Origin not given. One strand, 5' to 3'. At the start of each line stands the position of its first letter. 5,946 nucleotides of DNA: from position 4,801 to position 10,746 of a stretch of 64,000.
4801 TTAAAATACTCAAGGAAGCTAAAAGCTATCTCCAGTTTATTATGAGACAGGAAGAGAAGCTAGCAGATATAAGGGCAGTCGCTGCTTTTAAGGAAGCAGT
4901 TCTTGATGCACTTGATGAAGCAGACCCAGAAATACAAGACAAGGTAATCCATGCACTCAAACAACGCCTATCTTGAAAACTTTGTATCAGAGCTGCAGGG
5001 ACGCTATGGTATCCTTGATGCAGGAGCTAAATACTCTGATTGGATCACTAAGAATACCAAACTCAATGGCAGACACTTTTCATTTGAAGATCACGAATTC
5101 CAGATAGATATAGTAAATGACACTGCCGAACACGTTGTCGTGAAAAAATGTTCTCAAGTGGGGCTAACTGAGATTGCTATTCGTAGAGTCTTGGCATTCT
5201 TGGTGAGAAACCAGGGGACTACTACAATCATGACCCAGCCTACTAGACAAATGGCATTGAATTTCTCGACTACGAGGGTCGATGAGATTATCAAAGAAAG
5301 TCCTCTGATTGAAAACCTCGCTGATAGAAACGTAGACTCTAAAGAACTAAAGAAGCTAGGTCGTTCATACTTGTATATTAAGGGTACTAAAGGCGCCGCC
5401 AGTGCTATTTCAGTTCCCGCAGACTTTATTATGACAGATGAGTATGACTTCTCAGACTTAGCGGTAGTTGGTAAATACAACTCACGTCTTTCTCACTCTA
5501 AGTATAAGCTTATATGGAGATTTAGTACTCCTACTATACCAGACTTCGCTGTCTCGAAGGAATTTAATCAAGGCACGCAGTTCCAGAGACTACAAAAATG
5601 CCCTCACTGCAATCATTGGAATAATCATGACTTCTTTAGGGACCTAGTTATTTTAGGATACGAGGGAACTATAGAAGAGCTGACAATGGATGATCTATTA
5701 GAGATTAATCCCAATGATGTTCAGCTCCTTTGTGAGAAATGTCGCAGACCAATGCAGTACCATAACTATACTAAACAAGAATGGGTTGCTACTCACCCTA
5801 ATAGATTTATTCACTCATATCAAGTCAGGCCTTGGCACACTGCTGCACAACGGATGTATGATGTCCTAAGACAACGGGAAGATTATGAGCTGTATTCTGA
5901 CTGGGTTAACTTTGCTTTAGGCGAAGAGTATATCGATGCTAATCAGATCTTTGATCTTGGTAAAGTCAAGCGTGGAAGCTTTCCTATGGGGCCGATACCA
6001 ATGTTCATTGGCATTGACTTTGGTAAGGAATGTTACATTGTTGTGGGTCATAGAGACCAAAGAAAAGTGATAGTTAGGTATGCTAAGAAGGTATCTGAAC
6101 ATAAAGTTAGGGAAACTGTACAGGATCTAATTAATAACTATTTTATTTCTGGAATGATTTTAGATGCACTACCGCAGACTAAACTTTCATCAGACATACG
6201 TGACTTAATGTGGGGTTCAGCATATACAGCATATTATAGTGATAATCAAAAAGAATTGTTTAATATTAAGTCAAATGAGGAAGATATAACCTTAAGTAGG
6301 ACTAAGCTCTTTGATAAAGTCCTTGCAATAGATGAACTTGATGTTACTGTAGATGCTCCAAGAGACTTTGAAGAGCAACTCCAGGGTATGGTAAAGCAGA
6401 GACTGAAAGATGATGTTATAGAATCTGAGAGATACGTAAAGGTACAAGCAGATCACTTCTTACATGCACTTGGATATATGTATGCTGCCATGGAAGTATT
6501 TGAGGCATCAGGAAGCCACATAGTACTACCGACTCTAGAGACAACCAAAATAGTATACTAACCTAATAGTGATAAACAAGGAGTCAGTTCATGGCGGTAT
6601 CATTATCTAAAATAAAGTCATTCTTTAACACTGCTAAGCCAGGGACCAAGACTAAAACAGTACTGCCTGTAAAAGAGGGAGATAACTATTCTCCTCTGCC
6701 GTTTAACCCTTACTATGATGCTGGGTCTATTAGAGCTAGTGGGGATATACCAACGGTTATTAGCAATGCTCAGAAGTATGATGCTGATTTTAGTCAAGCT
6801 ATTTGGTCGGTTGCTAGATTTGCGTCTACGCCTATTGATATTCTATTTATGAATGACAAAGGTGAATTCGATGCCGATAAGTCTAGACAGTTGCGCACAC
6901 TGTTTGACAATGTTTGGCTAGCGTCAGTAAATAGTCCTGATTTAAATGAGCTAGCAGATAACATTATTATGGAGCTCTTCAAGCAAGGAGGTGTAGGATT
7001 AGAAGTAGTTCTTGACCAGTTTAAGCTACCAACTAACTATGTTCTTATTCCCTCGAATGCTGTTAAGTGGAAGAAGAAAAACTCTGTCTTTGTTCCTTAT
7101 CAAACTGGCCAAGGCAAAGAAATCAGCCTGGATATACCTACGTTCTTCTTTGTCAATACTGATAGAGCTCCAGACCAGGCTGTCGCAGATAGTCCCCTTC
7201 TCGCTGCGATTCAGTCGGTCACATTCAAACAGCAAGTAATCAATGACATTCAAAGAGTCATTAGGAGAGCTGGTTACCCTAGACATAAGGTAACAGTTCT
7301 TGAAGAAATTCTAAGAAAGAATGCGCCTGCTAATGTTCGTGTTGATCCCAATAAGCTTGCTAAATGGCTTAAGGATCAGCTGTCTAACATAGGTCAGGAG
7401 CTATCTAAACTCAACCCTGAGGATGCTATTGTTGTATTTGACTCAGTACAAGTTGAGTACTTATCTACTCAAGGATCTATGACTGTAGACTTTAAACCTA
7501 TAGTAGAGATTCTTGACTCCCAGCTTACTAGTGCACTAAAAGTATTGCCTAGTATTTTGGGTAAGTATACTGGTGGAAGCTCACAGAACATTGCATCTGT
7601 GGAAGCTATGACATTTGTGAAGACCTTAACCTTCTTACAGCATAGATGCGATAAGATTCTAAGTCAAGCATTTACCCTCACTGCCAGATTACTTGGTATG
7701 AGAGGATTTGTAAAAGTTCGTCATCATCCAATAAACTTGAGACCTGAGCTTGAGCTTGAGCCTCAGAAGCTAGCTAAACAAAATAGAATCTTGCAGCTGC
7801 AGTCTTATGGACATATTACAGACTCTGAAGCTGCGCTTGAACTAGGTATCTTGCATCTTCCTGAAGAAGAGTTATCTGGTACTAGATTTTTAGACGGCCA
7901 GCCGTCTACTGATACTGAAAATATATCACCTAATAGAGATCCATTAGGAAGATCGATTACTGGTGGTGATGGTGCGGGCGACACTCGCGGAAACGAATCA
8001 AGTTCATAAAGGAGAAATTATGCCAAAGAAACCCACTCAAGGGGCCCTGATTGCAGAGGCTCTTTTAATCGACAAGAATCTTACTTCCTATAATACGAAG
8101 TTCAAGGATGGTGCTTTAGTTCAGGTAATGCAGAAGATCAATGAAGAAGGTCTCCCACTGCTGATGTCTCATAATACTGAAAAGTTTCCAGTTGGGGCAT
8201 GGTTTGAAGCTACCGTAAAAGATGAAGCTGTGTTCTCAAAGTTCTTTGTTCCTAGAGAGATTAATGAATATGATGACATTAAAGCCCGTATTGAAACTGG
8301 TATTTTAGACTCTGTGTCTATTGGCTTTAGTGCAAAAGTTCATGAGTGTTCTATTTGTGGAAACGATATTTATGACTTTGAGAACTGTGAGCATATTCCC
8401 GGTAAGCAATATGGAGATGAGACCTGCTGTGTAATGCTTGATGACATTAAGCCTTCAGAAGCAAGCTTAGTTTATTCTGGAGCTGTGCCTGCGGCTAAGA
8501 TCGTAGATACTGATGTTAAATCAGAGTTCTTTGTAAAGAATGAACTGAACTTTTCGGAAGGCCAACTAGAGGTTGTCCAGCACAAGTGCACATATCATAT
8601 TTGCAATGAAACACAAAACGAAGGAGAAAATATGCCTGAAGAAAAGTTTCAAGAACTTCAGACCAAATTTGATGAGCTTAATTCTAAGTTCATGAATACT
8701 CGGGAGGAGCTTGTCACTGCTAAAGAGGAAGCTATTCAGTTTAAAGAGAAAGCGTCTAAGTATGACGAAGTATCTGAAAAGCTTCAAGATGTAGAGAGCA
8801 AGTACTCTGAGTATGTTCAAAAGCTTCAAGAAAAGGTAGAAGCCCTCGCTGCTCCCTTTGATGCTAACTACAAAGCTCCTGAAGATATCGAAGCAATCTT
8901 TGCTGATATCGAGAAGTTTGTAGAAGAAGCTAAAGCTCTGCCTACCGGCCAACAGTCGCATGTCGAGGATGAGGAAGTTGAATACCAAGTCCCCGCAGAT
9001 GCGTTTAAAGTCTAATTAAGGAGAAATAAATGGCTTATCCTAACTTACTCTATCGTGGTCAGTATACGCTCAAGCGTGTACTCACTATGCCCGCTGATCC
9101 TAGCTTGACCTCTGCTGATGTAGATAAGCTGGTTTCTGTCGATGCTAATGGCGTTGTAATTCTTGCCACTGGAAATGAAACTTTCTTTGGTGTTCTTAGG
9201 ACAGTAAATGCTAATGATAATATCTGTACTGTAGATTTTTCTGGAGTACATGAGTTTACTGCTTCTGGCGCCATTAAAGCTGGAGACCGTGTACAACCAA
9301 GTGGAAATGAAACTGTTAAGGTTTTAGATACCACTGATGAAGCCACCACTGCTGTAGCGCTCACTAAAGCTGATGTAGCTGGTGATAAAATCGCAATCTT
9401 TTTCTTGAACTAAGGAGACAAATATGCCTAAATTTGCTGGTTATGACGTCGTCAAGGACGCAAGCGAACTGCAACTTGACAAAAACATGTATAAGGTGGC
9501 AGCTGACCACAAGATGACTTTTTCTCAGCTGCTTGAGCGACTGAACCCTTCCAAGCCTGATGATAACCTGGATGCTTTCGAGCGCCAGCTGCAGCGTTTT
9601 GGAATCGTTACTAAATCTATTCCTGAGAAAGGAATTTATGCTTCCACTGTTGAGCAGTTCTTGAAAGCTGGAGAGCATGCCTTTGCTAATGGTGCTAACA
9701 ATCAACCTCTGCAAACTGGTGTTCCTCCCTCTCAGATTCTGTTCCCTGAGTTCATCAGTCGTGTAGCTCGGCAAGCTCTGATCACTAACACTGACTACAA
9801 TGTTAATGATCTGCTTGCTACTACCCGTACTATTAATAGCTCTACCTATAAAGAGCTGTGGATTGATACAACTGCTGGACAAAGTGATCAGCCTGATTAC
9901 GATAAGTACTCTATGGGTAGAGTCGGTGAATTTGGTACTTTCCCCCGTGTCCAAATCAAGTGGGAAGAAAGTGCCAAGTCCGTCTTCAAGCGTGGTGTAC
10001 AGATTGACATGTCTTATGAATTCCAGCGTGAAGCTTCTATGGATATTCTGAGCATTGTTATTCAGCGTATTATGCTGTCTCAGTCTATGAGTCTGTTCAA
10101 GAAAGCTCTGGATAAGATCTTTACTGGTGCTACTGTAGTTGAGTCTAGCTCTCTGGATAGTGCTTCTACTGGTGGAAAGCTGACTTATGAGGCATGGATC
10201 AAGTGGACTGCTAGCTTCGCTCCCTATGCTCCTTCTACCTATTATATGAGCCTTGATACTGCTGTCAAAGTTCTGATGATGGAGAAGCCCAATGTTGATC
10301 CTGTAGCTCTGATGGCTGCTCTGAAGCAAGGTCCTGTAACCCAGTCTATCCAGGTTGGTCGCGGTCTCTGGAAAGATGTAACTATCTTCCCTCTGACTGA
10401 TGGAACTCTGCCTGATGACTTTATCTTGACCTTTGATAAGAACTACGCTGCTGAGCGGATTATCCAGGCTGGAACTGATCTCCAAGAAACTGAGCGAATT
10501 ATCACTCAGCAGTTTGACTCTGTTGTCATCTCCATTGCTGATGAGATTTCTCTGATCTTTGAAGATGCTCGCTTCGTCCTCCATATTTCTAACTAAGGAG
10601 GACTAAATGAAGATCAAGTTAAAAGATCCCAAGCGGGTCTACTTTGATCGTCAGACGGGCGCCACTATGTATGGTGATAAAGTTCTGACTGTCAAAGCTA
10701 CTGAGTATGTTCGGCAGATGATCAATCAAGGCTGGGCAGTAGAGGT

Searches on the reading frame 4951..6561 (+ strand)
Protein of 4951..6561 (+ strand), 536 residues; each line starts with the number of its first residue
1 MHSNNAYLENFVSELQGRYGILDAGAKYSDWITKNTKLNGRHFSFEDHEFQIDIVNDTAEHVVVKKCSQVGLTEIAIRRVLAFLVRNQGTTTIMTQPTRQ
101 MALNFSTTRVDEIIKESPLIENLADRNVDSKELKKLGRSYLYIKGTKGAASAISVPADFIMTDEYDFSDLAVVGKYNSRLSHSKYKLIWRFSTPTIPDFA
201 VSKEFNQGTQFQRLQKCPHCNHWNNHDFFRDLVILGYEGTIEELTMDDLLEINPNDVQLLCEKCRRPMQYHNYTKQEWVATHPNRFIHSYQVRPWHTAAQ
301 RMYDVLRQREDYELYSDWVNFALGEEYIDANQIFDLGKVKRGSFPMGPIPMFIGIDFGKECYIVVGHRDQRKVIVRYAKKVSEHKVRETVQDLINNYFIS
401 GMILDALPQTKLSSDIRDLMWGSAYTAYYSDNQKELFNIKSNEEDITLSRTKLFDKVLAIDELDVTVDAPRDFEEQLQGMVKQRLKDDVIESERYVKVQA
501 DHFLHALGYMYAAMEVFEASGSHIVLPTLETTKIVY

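Call 7: search_protein_families(library=phrogs, proteins=[window:4951-6561:+], max_evalue=0.001)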
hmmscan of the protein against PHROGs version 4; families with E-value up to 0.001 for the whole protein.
window:4951-6561:+ (536 aa): 6 families
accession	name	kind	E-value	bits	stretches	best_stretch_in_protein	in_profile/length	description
phrog_675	-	head and packaging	1.6e-93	315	1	26-517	22-550/576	terminase large subunit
phrog_15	-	head and packaging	1.8e-27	97.1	1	29-330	358-687/1330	terminase large subunit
phrog_12876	-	head and packaging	6.2e-22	79.4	1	103-298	7-204/235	terminase large subunit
phrog_2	-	head and packaging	4.3e-13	49.9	1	39-515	259-591/807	terminase large subunit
phrog_21311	-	head and packaging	8.5e-06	26.8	1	96-224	1-143/218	terminase large subunit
phrog_9315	-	head and packaging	0.00032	21.4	1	49-105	67-125/130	terminase large subunit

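Call 13: search_dna_similar(query=window:4951-6561:+, collection=phages, mode=protein, max_rows=15)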
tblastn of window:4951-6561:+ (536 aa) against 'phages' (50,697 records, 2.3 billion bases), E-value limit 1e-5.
Records with a match: 799; places in all: 799; records where one place covers at least 80% of the query: 43.
Best place of each record, by identity: <60% 799.
By first word of the organism name: Staphylococcus 302; Bacillus 238; Enterococcus 63; Listeria 54; Vibrio 26; Lactobacillus 26; Wolbachia 11; Ralstonia 11; Rhodobacter 11; Pseudomonas 10; and 29 more.
By host as written in the record: Staphylococcus aureus 104; - 83; Listeria monocytogenes 43; Bacillus subtilis 26; Bacillus cereus 26; Staphylococcus sp. 25; Bacillus thuringiensis subsp. kurstaki 20; Enterococcus faecalis 20; and 206 more.
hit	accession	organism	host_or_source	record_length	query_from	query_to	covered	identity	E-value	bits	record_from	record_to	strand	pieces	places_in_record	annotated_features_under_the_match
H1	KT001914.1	Caulobacter phage Seuss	Caulobacter crescentus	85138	3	525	98%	31.5%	2e-64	233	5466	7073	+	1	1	terminase large subunit | ribosome_binding_site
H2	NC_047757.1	Caulobacter phage Seuss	Caulobacter crescentus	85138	3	525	98%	31.5%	2e-64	233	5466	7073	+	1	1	terminase large subunit | ribosome_binding_site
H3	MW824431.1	Vibrio phage PS14A.1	Vibrio crassostreae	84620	22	516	92%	32.1%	2e-63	230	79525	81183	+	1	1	hypothetical protein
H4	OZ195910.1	Vibrio phage K478b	Seawater and oysters mix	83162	22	516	92%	32.1%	2e-63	230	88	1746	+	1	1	terminase large subunit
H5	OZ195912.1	Vibrio phage K478a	Seawater and oysters mix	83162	22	516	92%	32.1%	2e-63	230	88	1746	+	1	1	terminase large subunit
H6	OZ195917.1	Vibrio phage K468a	Seawater and oysters mix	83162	22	516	92%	32.1%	2e-63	230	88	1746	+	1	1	terminase large subunit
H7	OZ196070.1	Vibrio phage K449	Seawater and oysters mix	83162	22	516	92%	32.1%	2e-63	230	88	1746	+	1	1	terminase large subunit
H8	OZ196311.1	Vibrio phage K473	Seawater and oysters mix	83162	22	516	92%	32.1%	2e-63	230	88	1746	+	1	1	terminase large subunit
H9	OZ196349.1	Vibrio phage K381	Seawater and oysters mix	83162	22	516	92%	32.1%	2e-63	230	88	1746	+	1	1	terminase large subunit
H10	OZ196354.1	Vibrio phage K376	Seawater and oysters mix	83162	22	516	92%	32.1%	2e-63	230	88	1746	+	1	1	terminase large subunit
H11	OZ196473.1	Vibrio phage K486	Seawater and oysters mix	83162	22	516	92%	32.1%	2e-63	230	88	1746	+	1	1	terminase large subunit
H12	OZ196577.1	Vibrio phage K405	Seawater and oysters mix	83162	22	516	92%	32.1%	2e-63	230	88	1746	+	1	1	terminase large subunit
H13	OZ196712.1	Vibrio phage K462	Seawater and oysters mix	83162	22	516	92%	32.1%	2e-63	230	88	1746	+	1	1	terminase large subunit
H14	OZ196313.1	Vibrio phage K468b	Seawater and oysters mix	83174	22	516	92%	32.1%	2e-63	230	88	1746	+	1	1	terminase large subunit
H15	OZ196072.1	Vibrio phage K450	Seawater and oysters mix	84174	22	516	92%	32.1%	2e-63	230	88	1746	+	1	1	terminase large subunit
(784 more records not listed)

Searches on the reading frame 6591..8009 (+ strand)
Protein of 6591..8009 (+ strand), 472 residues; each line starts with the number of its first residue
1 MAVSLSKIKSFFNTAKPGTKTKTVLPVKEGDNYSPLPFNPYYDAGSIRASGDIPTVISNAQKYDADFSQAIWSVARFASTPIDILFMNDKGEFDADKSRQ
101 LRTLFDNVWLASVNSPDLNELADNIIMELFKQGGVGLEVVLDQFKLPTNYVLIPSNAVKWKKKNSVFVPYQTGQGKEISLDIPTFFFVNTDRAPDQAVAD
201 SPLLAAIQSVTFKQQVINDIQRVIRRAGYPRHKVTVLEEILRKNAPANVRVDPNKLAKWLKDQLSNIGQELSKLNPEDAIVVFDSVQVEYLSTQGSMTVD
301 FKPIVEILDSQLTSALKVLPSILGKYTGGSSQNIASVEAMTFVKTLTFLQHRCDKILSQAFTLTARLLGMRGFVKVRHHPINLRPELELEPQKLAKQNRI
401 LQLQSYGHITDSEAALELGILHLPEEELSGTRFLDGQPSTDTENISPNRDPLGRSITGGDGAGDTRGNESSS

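Call 7: search_protein_families(library=phrogs, proteins=[window:6591-8009:+], max_evalue=0.001)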
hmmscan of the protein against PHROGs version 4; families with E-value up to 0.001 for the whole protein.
window:6591-8009:+ (472 aa): 1 family
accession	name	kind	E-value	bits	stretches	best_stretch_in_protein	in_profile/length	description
phrog_3753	-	head and packaging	3.2e-77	261.4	1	41-451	45-457/503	portal protein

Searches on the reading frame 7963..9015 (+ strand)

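Call 7: search_protein_families(library=phrogs, proteins=[window:7963-9015:+], max_evalue=0.001)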
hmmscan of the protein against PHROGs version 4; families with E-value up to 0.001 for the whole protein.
window:7963-9015:+ (350 aa): 7 families
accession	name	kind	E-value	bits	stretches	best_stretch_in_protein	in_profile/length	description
phrog_16951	-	unknown function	6.8e-13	49.4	1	102-206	120-220/312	-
phrog_37798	-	unknown function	6.8e-13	49.4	1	104-183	131-218/490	-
phrog_37797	-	unknown function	1.8e-09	38.1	1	51-183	58-206/398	-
phrog_617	-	head and packaging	1.6e-06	28.3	1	62-297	59-286/626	major head protein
phrog_2774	-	unknown function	0.0001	21.8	1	103-145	119-162/1263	-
phrog_80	-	head and packaging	0.00033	21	1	41-125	249-338/607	head maturation protease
phrog_3550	-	unknown function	0.00063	21.1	0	285-322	11-47/79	-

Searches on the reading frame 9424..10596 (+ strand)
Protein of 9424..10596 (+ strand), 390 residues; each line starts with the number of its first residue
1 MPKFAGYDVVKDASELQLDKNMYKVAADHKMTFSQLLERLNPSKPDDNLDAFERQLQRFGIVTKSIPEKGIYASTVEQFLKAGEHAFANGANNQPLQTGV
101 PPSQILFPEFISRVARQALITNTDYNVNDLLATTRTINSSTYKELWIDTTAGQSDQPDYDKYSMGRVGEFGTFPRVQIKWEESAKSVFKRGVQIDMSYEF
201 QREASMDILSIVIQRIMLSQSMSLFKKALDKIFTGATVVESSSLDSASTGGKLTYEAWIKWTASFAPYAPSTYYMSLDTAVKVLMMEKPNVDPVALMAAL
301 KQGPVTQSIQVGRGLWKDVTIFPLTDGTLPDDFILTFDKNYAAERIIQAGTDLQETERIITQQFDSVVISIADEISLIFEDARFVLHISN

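Call 7: search_protein_families(library=phrogs, proteins=[window:9424-10596:+], max_evalue=0.001)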
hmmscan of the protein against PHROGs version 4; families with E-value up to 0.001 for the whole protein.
window:9424-10596:+ (390 aa): 2 families
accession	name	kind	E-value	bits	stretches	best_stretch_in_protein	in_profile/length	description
phrog_3922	-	head and packaging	1.6e-56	193.2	1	13-388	9-359/362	major head protein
phrog_5383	-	unknown function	1.1e-05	25.4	1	169-374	145-344/505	-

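Call 20: find_related_loci(query=window:9424-10596:+, collection=viral_contigs, flank=10000)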
Query window:9424-10596:+ (390 aa) in viral_contigs; peptide patterns used: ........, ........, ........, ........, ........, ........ (x = any residue, [..] = any of these).
14 stretches matched a pattern; 14 encode a relative of the query (tblastn E <= 1e-3); 14 distinct loci.
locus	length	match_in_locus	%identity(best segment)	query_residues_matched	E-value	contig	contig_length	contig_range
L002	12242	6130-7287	78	1-390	0e+0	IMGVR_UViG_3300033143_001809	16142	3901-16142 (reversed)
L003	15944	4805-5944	78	7-389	0e+0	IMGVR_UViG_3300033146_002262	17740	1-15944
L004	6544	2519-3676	75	1-390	0e+0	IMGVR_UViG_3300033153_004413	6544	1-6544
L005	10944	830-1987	75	1-390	0e+0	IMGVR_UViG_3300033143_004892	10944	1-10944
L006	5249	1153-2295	75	7-390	0e+0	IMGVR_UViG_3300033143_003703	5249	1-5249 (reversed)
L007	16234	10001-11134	74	10-389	0e+0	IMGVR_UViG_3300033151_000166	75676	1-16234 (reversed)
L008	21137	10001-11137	72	10-390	0e+0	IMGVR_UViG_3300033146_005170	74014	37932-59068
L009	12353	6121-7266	66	6-388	2e-173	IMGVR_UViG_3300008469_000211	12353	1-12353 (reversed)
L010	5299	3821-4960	64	6-389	3e-176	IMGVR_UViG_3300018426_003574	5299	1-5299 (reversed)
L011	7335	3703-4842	64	6-389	2e-172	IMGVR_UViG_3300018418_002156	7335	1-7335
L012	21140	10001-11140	65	6-389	3e-171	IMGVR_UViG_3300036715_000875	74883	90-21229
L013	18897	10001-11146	64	6-388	2e-171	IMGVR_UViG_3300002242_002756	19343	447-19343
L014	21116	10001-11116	62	6-388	1e-156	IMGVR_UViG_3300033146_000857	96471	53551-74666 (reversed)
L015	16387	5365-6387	62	21-372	1e-146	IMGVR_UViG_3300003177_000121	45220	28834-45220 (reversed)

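Call 91: find_related_loci(query=window:9424-10596:+, collection=genome_contigs, flank=10000)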
Query window:9424-10596:+ (390 aa) in genome_contigs; peptide patterns used: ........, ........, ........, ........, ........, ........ (x = any residue, [..] = any of these).
32 stretches matched a pattern, but none encodes a relative of the query by tblastn (E <= 1e-3).
